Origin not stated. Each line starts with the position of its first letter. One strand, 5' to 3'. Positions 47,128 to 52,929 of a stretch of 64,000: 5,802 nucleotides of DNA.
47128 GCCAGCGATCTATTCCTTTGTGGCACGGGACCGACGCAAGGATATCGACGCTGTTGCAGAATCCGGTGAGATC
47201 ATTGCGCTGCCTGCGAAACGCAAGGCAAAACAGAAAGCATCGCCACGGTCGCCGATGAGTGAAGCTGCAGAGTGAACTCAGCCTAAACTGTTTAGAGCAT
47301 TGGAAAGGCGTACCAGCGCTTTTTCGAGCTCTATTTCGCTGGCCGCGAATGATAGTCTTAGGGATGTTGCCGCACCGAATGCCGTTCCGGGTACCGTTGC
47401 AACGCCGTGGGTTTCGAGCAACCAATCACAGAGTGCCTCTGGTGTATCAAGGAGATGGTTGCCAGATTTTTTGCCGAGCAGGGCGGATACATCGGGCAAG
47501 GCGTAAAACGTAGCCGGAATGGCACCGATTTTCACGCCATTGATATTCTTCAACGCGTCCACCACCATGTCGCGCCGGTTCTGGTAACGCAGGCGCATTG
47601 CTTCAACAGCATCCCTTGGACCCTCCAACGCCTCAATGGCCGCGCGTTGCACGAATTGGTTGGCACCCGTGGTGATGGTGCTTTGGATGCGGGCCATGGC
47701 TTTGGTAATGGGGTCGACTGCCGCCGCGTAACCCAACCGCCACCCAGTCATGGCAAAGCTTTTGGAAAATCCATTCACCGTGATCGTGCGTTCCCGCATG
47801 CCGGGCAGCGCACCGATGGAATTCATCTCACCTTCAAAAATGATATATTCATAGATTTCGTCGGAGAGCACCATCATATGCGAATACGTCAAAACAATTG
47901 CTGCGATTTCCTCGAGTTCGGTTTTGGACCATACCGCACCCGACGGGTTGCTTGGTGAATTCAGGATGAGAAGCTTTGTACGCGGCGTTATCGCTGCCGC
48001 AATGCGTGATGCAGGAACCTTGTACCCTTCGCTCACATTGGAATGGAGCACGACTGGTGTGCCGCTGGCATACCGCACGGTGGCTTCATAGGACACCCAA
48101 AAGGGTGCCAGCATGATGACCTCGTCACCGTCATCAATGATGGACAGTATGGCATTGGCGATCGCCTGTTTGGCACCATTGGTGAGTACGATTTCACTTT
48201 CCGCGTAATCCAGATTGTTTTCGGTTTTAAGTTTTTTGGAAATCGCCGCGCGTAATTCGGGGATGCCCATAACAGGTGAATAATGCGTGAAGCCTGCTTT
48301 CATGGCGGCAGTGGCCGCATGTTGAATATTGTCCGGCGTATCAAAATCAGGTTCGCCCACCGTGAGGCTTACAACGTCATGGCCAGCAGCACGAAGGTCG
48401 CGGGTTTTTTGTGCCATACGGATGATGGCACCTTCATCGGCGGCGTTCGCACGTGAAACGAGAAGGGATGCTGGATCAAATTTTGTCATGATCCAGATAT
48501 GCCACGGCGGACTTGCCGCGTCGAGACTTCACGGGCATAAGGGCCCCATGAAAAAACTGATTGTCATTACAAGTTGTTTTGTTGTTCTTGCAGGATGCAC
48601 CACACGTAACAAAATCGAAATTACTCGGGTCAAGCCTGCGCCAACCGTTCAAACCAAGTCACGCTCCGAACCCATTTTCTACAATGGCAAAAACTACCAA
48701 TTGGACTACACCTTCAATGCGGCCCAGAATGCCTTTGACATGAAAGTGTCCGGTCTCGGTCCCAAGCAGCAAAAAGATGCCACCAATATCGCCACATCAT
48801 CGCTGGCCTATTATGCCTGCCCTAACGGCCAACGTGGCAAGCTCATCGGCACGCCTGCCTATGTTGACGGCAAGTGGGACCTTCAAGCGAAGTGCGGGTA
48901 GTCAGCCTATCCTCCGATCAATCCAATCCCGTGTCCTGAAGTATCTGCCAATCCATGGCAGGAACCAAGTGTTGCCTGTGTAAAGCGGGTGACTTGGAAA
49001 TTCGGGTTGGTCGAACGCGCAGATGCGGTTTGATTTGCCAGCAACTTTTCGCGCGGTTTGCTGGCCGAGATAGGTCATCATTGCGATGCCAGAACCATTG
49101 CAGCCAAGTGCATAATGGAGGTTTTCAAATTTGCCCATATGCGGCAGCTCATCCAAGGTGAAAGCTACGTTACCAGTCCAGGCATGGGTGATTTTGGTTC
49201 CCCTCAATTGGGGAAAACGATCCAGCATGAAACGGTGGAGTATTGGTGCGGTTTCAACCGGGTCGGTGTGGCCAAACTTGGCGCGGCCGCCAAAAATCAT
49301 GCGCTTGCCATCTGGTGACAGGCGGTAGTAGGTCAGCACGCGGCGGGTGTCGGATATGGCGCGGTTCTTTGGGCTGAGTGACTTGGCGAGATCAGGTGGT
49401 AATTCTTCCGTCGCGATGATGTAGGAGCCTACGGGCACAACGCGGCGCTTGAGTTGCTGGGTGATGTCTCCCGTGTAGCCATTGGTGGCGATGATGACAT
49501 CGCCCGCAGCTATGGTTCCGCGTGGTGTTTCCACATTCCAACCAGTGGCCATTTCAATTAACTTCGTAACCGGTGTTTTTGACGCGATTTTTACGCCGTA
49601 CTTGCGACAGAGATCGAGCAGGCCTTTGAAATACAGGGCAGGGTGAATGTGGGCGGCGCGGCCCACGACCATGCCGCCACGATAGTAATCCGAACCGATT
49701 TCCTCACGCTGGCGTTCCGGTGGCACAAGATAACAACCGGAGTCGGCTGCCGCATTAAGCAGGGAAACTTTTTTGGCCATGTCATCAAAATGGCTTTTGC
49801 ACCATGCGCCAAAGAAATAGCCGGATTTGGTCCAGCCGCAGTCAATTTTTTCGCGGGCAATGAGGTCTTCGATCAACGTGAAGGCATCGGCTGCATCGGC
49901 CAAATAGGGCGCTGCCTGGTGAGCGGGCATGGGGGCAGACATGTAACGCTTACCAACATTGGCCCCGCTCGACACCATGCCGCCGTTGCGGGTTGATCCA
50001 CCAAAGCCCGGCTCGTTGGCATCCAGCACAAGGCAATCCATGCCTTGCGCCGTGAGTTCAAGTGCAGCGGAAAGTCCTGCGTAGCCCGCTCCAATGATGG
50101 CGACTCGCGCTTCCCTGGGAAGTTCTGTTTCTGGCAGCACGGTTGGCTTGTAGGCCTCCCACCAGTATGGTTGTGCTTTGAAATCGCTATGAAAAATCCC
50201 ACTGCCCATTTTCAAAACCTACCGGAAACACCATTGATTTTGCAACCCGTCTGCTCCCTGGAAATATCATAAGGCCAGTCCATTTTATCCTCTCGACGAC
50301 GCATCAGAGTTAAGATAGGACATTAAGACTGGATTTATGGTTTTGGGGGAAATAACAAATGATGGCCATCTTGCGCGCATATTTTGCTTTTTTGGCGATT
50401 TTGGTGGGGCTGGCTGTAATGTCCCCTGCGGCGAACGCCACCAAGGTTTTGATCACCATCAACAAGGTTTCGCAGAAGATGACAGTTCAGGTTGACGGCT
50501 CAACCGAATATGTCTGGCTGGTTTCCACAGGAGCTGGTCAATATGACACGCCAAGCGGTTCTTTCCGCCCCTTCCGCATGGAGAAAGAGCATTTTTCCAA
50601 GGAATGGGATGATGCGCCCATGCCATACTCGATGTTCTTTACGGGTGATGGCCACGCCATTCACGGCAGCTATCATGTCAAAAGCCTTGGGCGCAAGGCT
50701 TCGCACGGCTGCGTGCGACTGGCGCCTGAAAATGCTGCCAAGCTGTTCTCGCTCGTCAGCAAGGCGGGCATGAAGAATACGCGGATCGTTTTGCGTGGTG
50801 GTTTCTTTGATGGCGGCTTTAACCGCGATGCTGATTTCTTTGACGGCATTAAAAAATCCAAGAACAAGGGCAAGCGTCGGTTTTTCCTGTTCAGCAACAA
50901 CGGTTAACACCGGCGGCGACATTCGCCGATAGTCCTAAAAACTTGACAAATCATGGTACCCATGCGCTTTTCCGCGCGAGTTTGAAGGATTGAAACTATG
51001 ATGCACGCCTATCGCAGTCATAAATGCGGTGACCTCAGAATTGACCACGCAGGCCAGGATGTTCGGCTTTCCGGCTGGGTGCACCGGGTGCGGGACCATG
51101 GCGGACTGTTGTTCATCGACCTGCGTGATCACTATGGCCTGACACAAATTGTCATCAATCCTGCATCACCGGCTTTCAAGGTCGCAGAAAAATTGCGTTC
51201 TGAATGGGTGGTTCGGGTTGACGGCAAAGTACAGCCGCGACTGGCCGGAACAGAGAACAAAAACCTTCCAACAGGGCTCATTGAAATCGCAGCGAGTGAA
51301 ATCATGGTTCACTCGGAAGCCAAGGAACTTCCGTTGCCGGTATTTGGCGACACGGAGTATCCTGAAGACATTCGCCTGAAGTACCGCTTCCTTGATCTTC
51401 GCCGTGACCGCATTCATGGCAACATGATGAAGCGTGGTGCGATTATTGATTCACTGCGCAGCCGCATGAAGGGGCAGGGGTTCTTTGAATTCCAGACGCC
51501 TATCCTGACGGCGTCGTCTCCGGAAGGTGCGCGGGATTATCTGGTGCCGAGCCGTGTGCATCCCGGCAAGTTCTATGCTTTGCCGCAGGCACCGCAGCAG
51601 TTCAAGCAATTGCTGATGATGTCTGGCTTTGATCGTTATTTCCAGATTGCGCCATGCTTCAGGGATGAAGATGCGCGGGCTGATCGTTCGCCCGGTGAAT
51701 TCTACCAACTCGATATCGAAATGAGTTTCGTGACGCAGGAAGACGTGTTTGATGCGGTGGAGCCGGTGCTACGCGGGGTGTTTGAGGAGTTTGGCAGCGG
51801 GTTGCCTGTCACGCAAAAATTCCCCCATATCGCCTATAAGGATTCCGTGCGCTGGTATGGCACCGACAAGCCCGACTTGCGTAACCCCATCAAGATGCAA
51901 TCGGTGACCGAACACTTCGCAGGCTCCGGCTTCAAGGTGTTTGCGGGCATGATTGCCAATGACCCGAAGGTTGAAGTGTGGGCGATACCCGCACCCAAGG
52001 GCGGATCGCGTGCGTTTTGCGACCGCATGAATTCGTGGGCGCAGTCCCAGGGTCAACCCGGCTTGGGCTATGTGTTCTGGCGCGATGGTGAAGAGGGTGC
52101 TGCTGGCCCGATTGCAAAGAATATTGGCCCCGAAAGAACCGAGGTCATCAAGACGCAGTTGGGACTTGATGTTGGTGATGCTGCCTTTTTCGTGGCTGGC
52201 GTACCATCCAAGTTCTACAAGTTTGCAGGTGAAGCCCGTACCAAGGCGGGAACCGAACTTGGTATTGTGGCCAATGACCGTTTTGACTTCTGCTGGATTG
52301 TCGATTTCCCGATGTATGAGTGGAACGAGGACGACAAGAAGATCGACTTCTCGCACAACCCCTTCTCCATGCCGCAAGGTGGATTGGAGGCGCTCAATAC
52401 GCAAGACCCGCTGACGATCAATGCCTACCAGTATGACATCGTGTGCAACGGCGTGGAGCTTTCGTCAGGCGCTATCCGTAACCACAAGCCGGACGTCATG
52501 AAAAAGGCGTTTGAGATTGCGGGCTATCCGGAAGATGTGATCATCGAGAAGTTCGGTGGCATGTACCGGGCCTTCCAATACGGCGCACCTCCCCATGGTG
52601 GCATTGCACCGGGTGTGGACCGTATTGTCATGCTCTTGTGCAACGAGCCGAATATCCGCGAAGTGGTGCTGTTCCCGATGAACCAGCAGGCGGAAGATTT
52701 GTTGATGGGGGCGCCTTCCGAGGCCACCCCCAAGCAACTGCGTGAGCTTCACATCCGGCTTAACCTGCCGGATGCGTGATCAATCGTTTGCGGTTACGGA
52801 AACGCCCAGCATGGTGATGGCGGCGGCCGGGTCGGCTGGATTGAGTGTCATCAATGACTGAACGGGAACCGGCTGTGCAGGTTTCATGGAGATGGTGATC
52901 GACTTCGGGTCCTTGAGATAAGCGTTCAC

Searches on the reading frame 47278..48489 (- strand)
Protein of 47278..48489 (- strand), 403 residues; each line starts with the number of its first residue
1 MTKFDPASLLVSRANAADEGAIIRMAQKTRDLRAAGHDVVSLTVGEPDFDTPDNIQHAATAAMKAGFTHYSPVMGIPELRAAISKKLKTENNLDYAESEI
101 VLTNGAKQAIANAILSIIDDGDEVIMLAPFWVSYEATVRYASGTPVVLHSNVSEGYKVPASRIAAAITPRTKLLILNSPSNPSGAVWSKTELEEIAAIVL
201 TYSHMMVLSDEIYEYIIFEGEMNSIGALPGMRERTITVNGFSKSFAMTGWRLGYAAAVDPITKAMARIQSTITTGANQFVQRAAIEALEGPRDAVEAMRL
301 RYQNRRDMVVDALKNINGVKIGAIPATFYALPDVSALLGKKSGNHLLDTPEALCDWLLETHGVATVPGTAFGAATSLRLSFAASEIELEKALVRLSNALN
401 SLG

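Call 49: search_protein_families(library=pfam, proteins=[window:47278-48489:-], max_evalue=0.001)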
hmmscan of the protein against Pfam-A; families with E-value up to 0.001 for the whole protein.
window:47278-48489:- (403 aa): 3 families
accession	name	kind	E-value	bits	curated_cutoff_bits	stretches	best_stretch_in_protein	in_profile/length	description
PF00155.27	Aminotran_1_2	-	5.3e-69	233.5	19.7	1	38-394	2-360/361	Aminotransferase class I and II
PF01053.26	Cys_Met_Meta_PP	-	1e-05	24.7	27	1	92-203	63-167/381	Cys/Met metabolism PLP-dependent enzyme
PF01041.23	DegT_DnrJ_EryC1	-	0.0003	20.6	19.8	1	116-175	59-117/360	DegT/DnrJ/EryC1/StrS aminotransferase family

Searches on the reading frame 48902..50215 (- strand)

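Call 49: search_protein_families(library=pfam, proteins=[window:48902-50215:-], max_evalue=0.001)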
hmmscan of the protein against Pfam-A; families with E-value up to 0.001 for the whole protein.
window:48902-50215:- (437 aa): 8 families
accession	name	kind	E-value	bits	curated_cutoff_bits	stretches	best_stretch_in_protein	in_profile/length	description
PF01266.30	DAO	-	6e-64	217.2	27.9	1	37-389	1-352/353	FAD dependent oxidoreductase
PF13738.12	Pyr_redox_3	-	7.6e-08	32.4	30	0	200-247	88-135/305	Pyridine nucleotide-disulphide oxidoreductase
PF00890.30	FAD_binding_2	-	1.1e-07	31.8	20.4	1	38-75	2-38/414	FAD binding domain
PF13450.12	NAD_binding_8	-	1.3e-06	29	21.9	1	40-77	1-37/68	NAD(P)-binding Rossmann-like domain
PF07992.20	Pyr_redox_2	-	6e-06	26.3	26.1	1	37-72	2-32/291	Pyridine nucleotide-disulphide oxidoreductase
PF01494.25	FAD_binding_3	-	1.3e-05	25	22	1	36-68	2-34/349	FAD binding domain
PF03486.20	HI0933_like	-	1.5e-05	25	50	0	37-68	2-33/244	HI0933-like protein Rossmann domain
PF01946.23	Thi4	-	0.00014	21.7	26.2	1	35-82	17-64/235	Thi4 family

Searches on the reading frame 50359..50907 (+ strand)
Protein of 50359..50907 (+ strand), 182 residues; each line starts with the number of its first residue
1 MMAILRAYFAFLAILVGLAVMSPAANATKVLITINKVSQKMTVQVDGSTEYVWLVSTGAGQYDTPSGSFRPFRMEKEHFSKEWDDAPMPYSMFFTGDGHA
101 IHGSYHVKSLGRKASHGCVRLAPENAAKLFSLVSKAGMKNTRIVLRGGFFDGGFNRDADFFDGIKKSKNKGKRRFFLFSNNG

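Call 49: search_protein_families(library=pfam, proteins=[window:50359-50907:+], max_evalue=0.001)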
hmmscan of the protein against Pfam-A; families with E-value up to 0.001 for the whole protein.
window:50359-50907:+ (182 aa): 1 family
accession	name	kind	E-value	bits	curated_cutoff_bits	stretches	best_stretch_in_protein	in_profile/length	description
PF03734.19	YkuD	-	2.9e-18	67.3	23.4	1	31-135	3-140/146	L,D-transpeptidase catalytic domain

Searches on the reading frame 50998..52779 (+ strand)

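Call 49: search_protein_families(library=pfam, proteins=[window:50998-52779:+], max_evalue=0.001)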
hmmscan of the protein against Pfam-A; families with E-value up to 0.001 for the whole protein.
window:50998-52779:+ (593 aa): 3 families
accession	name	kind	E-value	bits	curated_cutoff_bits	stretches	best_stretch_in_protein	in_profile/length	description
PF00152.25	tRNA-synt_2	-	4.3e-108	361.4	25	1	123-563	2-308/308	tRNA synthetases class II (D, K and N)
PF01336.31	tRNA_anti-codon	-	6.3e-17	61.7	27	1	22-103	1-73/75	OB-fold nucleic acid binding domain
PF02938.19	GAD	-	8.5e-07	29.6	23.4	1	316-405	2-90/95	GAD domain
